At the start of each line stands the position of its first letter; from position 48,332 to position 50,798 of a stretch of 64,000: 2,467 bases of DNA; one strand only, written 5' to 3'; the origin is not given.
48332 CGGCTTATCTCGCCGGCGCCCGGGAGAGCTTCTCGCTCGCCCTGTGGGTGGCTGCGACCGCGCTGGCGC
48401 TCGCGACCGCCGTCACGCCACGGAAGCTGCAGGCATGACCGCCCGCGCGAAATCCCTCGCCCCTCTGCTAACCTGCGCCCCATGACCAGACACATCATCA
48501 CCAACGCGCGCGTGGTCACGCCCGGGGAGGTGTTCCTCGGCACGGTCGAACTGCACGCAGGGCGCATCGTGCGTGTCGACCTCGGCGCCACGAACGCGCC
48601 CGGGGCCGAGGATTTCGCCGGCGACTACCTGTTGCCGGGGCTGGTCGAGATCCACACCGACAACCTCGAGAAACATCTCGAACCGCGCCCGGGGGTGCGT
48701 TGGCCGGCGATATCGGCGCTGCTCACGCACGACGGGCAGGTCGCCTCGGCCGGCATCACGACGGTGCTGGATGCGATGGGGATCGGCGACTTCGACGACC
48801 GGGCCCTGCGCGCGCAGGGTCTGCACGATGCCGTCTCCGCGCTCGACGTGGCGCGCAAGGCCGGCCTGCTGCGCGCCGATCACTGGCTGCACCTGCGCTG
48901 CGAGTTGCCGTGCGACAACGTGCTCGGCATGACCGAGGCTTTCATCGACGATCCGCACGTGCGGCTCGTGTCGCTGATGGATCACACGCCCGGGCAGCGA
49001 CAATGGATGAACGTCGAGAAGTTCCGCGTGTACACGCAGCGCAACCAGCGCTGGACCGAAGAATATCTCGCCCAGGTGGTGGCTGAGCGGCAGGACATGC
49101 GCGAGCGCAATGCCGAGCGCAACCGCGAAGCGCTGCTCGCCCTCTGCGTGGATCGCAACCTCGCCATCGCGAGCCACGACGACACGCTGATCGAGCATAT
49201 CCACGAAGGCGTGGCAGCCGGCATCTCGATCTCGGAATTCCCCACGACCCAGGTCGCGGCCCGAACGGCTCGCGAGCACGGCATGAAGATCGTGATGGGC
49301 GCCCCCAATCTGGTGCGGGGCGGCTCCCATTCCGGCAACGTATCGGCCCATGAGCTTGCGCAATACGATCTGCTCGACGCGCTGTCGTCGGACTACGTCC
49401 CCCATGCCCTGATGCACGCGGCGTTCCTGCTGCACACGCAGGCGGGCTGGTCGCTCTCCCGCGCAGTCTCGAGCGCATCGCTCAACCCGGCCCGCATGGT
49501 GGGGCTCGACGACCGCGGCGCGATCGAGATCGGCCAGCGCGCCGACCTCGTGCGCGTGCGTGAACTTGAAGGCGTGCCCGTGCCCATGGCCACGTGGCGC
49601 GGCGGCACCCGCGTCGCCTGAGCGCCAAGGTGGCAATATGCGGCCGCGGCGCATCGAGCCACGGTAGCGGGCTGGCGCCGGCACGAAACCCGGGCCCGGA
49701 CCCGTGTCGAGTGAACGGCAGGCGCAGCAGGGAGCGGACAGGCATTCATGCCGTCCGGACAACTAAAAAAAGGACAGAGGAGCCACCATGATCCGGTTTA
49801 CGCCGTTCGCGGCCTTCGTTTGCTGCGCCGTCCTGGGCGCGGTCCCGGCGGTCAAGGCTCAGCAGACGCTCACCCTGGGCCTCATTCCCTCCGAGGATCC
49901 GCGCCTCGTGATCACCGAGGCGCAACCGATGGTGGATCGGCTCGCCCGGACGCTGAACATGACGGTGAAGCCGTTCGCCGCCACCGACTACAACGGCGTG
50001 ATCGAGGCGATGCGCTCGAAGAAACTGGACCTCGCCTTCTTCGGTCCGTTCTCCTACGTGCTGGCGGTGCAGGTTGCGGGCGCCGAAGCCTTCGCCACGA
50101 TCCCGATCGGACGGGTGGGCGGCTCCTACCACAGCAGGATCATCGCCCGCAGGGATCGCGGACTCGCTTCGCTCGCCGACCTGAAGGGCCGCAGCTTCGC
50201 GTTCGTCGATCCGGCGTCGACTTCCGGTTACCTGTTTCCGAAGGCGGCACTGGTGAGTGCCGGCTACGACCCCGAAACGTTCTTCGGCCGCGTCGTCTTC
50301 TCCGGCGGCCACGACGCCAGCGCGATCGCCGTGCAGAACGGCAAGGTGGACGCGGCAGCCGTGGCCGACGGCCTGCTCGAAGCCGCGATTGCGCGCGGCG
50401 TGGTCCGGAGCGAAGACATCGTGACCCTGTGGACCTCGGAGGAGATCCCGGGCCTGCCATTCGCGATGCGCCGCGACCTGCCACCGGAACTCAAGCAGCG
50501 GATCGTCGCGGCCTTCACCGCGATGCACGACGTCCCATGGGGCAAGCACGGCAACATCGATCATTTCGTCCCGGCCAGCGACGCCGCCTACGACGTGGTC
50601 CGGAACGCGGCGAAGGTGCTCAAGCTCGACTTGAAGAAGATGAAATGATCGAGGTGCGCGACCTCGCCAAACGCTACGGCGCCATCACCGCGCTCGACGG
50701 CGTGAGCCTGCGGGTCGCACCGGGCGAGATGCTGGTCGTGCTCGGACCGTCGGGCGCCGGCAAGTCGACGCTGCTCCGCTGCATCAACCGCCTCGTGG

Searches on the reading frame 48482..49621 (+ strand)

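Call 75: search_protein_families(library=pfam, proteins=[window:48482-49621:+], max_evalue=0.00001)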
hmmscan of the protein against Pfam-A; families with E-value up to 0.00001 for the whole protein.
window:48482-49621:+ (379 aa): 2 families
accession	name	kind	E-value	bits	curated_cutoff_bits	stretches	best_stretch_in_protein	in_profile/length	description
PF01979.26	Amidohydro_1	-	7.1e-09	35.8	25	1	284-359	230-318/345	Amidohydrolase family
PF07969.17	Amidohydro_3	-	5.6e-08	33.1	29.7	1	291-367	361-453/472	Amidohydrolase family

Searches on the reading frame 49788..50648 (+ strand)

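Call 75: search_protein_families(library=pfam, proteins=[window:49788-50648:+], max_evalue=0.00001)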
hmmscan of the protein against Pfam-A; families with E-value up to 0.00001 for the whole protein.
window:49788-50648:+ (286 aa): 1 family
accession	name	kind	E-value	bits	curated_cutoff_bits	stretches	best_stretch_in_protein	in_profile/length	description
PF12974.12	Phosphonate-bd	-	1.2e-69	234.8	27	1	30-268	1-242/242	ABC transporter, phosphonate, periplasmic substrate-binding protein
